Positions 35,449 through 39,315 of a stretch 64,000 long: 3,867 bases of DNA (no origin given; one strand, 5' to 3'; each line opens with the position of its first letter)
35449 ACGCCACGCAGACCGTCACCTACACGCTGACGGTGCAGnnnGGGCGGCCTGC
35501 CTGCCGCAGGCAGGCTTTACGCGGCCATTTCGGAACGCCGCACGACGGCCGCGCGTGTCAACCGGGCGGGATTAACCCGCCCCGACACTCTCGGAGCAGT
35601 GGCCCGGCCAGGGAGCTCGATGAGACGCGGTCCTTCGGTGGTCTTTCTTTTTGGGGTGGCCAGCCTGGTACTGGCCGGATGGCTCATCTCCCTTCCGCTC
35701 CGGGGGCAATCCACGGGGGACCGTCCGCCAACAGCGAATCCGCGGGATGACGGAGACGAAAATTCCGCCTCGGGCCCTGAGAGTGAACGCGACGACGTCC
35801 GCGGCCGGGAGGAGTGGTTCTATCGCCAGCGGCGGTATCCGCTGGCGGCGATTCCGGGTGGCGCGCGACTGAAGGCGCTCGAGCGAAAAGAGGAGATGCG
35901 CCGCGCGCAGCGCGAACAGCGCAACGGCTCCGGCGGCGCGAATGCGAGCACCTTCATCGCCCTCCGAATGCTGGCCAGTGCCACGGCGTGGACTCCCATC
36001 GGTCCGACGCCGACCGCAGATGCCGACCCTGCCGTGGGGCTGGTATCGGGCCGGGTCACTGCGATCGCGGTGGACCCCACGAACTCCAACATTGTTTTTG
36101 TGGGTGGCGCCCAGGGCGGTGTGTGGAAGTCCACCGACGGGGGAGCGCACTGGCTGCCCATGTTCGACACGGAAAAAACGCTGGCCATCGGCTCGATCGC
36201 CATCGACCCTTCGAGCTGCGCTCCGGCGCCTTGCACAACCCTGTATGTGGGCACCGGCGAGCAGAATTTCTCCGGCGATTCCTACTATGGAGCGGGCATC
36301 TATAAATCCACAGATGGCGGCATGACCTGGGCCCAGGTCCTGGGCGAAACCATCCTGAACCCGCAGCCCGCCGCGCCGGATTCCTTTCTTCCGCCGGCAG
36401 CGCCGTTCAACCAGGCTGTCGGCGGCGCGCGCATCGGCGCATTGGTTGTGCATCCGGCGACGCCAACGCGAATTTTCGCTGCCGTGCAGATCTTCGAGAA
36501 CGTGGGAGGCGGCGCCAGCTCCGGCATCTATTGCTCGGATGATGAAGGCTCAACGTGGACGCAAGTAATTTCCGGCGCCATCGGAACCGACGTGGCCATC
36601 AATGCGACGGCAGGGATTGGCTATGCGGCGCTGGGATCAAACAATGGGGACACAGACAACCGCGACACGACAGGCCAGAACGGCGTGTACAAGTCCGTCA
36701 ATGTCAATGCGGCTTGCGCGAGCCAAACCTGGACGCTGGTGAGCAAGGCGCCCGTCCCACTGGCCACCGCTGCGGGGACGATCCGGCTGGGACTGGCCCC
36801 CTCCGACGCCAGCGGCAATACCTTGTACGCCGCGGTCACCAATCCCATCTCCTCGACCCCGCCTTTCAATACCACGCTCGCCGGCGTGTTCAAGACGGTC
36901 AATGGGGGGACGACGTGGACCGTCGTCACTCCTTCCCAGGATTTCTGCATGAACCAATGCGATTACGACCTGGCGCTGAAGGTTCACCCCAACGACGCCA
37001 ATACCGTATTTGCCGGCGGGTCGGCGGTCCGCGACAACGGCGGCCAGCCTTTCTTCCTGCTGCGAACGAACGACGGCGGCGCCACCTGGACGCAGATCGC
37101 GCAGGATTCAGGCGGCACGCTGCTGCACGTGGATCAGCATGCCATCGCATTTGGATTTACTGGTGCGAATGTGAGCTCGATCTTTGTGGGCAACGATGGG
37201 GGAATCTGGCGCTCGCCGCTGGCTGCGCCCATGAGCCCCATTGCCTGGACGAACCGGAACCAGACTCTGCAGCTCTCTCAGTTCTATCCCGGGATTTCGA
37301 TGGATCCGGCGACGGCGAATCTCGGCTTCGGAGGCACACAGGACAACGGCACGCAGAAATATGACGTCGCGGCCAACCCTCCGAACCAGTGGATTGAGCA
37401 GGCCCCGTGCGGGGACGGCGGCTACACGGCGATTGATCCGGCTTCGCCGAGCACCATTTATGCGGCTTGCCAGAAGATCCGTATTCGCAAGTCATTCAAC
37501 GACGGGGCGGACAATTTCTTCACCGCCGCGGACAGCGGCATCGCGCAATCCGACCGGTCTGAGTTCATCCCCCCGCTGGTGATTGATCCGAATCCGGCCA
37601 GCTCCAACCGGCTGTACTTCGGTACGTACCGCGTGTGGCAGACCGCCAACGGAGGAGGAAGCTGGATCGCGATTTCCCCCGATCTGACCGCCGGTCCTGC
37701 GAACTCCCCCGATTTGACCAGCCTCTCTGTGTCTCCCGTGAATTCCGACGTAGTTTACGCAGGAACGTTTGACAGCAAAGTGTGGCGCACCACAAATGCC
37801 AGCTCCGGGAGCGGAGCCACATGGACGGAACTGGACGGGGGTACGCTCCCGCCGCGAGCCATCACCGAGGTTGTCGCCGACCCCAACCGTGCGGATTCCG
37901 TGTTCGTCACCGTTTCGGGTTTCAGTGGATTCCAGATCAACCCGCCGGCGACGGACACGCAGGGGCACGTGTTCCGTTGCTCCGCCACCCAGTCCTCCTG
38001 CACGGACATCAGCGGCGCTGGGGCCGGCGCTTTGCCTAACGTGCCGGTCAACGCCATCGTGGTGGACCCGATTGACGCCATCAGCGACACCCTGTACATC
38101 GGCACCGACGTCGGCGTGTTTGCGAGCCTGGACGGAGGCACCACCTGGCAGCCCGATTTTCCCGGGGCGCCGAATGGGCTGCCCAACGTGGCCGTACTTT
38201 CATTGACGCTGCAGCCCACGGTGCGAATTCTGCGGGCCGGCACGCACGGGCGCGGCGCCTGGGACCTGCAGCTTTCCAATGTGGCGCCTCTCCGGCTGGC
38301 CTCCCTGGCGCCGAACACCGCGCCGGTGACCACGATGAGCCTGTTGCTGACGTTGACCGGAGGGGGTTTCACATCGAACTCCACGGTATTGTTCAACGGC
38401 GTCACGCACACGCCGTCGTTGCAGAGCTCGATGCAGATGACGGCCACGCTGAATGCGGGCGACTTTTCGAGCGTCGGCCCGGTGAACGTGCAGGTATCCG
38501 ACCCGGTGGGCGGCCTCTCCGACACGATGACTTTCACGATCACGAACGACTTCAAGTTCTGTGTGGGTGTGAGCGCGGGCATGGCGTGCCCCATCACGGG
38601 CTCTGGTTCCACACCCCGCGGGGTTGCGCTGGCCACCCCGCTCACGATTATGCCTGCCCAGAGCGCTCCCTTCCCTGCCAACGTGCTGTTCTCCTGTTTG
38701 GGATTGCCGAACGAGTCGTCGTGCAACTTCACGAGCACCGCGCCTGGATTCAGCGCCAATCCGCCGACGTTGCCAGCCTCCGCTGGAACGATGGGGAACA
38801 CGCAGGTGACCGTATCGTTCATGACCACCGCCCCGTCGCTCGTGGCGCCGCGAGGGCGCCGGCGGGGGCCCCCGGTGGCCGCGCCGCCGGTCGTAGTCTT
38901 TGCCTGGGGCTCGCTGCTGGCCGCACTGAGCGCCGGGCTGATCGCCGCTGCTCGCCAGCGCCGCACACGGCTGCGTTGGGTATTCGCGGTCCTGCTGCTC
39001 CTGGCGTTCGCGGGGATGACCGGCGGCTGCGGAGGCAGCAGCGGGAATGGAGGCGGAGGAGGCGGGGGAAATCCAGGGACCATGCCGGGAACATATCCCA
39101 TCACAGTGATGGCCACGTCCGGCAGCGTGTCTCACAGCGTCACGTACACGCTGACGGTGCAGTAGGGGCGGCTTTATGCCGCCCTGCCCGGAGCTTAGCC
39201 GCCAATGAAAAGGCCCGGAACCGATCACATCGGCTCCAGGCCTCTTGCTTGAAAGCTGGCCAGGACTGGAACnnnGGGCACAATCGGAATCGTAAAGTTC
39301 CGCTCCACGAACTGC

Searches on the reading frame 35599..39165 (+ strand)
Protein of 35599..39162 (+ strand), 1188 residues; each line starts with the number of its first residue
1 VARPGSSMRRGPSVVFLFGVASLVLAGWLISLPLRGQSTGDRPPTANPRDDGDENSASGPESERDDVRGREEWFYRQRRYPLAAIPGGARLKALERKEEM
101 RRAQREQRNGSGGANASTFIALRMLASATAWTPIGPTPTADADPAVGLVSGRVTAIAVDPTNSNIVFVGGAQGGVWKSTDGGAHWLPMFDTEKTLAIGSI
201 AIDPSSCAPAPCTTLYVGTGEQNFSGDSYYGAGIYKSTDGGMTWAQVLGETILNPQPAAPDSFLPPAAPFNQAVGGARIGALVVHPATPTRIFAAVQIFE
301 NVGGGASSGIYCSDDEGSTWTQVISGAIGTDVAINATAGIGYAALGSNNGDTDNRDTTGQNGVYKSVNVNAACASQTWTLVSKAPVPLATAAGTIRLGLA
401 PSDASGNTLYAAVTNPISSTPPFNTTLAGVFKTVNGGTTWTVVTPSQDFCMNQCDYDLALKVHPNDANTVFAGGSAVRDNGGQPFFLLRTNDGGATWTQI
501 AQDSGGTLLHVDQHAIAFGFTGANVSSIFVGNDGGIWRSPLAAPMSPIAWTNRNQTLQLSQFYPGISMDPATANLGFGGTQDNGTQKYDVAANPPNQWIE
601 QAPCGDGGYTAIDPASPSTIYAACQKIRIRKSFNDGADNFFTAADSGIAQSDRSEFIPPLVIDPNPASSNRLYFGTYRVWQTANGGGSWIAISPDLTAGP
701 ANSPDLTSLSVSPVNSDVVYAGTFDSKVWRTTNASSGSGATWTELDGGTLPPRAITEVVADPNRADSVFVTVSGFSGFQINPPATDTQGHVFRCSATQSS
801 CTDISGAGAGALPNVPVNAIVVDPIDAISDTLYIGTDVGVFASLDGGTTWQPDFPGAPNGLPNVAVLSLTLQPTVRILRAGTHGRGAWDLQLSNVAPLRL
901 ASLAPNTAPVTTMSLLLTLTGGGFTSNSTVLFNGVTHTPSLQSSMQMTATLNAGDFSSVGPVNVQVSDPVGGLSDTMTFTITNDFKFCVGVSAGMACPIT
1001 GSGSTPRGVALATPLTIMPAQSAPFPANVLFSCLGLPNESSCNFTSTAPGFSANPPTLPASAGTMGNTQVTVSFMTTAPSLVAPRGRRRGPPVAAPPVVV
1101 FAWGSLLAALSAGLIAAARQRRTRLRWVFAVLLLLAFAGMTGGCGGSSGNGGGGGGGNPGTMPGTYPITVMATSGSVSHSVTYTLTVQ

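Call 6: search_protein_families(library=pfam, proteins=[window:35599-39162:+], max_evalue=1)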
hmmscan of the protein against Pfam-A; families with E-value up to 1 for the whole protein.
window:35599-39162:+ (1188 aa): 6 families
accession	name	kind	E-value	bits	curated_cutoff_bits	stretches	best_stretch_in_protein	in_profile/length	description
PF15902.12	Sortilin-Vps10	-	1.3e-10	41.1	33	2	154-248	26-113/446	Sortilin, neurotensin receptor 3,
PF14870.12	PSII_BNR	-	5.9e-05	22.9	27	0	482-501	79-98/303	Photosynthesis system II assembly factor YCF48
PF02012.26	BNR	-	0.057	13.9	27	0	235-245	1-11/12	BNR/Asp-box repeat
PF07494.17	Reg_prop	-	0.075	13.7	20.4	0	520-537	2-19/24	Two component regulator propeller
PF12733.13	Cadherin-like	-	0.15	12.9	24.2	0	1163-1187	62-86/89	Cadherin-like beta sandwich domain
PF13491.11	FtsK_4TM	-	0.28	11.3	23.1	1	1100-1177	66-144/171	4TM region of DNA translocase FtsK/SpoIIIE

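Call 7: search_protein_families(library=ncbifam, proteins=[window:35599-39162:+], max_evalue=1)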
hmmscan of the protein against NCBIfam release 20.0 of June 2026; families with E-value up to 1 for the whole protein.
window:35599-39162:+ (1188 aa): 6 families
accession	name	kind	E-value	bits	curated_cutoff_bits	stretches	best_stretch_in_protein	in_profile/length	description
NF058595.1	invert_tail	domain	1.1e-24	86.9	37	1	1069-1188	2-113/113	lipo-invert putative C-terminal anchoring domain-containing protein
NF045728.1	glycosyl_F510_1955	equivalog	2.8e-21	75.9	175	4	425-554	112-227/246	F510_1955 family glycosylhydrolase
NF058597.1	CoaZ_rpt_PGGG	domain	1e-16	60.7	30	1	900-981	5-88/88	choice-of-anchor Z repeating domain-containing protein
NF010237.0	PRK13684.1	equivalog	8e-05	21.8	326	1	482-503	106-127/334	photosynthesis system II assembly factor Ycf48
NF052228.1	T9SS_PorZ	equivalog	0.0085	14.6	260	1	150-181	374-405/757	type IX secretion system anionic LPS delivery protein PorZ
NF053688.1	BamI_Bacteroidota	equivalog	0.26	10.5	370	0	306-323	379-396/452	BamI family beta-barrel-assembly machinery protein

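Call 61: find_encoding_contigs(protein=window:35620-39165:+, flank=3000, max_places=3)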
Protein window:35620-39165:+ (1181 aa): 1 contig read that carries it; 1 place shown.
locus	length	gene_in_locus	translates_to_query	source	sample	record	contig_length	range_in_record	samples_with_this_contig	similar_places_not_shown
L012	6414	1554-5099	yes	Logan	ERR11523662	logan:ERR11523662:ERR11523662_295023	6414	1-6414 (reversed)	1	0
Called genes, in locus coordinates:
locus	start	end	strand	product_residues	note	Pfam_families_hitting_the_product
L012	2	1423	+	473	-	?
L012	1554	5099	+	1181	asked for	PF15902:Sortilin-Vps10 (faint), PF25852:DUF6242_C (faint)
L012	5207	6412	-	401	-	?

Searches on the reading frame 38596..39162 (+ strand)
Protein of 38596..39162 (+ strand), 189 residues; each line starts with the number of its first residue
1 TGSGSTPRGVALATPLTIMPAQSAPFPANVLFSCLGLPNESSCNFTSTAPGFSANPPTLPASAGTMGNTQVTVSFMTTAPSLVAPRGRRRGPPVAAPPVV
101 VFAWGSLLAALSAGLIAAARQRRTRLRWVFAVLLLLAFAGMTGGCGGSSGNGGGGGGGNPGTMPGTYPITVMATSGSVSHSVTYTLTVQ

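Call 12: find_homologous_proteins(query=window:38596-39162:+, max_evalue=0.001)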
Query window:38596-39162:+ (189 aa): 4 proteins with E <= 0.001 among 3357 candidates.
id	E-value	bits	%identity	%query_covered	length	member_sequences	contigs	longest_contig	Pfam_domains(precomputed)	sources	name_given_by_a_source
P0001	4.1e-35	140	64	65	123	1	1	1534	-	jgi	jgi:hypothetical protein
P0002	7.5e-8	51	29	87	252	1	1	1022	PF16640.12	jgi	jgi:Bacterial Ig-like domain (group 3)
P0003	7.6e-7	47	37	65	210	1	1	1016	-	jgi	jgi:hypothetical protein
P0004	2.3e-6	46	38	74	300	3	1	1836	PF16640.12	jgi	jgi:hypothetical protein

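Call 57: predict_structure(alignment_id=A4)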
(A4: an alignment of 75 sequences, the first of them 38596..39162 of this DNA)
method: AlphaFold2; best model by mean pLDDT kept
length: 189 residues; sequences in the alignment: 75
mean_pLDDT: 79.4   pTM: 0.58
mean pLDDT of the five models: 79.4, 78.2, 77.5, 77.5, 76.7
residues with pLDDT >= 90: 67; 70-90: 69; 50-70: 43; < 50: 10
segments of 3 or more residues with pLDDT < 50: 1-4, 146-148
pLDDT, mean of each block of 10 residues (from residue 1): 55 89 82 94 93 91 79 92 67 60 80 82 72 78 51 63 94 93 94
secondary structure, 60 per line:
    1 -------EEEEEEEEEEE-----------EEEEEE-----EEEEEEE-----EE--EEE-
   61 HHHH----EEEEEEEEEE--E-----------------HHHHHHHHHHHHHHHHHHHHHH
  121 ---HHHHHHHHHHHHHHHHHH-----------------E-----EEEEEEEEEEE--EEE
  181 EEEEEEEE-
elements in order: E8-18 E30-35 E41-47 E57-59 H61-64 E69-78 H99-120 H124-141 E165-175 E178-188

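Call 71: fold_search(model_id=the predicted structure, library=pdb)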
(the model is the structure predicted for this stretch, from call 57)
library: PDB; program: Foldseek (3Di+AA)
matches with E <= 10: 514; with E <= 0.001: 0
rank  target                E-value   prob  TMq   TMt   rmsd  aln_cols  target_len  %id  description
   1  2p26                  1.5e-01  0.47  0.19  0.14   8.5        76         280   20  Structure of the PHE2 and PHE3 fragments of the integrin beta2 subunit (released 2007-08-14)
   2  1wcq_C                1.6e-01  0.99  0.35  0.12   5.0       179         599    9  Mutagenesis of the Nucleophilic Tyrosine in a Bacterial Sialidase to Phenylalanine. (released 2005-10-12)
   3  2ber                  1.8e-01  0.99  0.35  0.12   4.9       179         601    9  Y370G Active Site Mutant of the Sialidase from Micromonospora viridifaciens in complex with beta-Neu5Ac (sialic acid). (released 2005-04-04)
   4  9e8b_B                2.4e-01  0.60  0.19  0.08   3.9        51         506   20  Integrin aIIbb3 intermediate conformation from human platelet membrane crude preparation (released 2025-10-15)
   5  4wk4_B                2.5e-01  0.82  0.21  0.10   3.1        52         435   12  Metal Ion and Ligand Binding of Integrin (released 2014-12-03)
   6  8xek_B                2.5e-01  0.54  0.18  0.08   6.5        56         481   16  Cryo-EM structure of integrin ITGAV/ITGB3 complex, conformation 2 (released 2024-12-18)
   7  5e6v_A                3.0e-01  0.75  0.25  0.21   4.8        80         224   12  Re-refinement of the Crystal Structure of the Plexin-Semaphorin-Integrin Domain/Hybrid Domain/I-EGF1 Segment from the  (released 2016-03-02)
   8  1wcq_A                3.1e-01  0.97  0.34  0.12   6.0       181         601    9  Mutagenesis of the Nucleophilic Tyrosine in a Bacterial Sialidase to Phenylalanine. (released 2005-10-12)
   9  4wjk_B                3.1e-01  0.85  0.22  0.11   2.8        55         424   13  Metal Ion and Ligand Binding of Integrin (released 2014-12-03)
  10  8xel_B                3.5e-01  0.47  0.18  0.08   6.2        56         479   16  Cryo-EM structure of integrin ITGAV/ITGB3 complex, conformation 3 (released 2024-12-25)
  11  5cn1_C                3.5e-01  0.35  0.19  0.29  11.9       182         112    6  Crystal structure of yeast GGA1_GAE domain-P21 (released 2016-07-20)
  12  9der_B                3.5e-01  0.23  0.16  0.07   7.4        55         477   22  Cryo-EM Structures of Full-Length Integrin alphaIIbbeta3 in Native Lipids Complexed with Tirofiban (released 2024-10-16)
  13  1w8o_A                3.7e-01  0.94  0.33  0.12   5.2       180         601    8  Contribution of the Active Site Aspartic Acid to Catalysis in the Bacterial Neuraminidase from Micromonospora viridifa (released 2004-09-29)
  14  4um8_B                3.7e-01  0.66  0.20  0.10   3.5        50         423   12  Crystal structure of alpha V beta 6 (released 2014-11-12)
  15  8ij5_B                3.7e-01  0.60  0.20  0.11   4.0        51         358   16  Cryo-EM structure of Integrin AVB3 (released 2024-02-28)
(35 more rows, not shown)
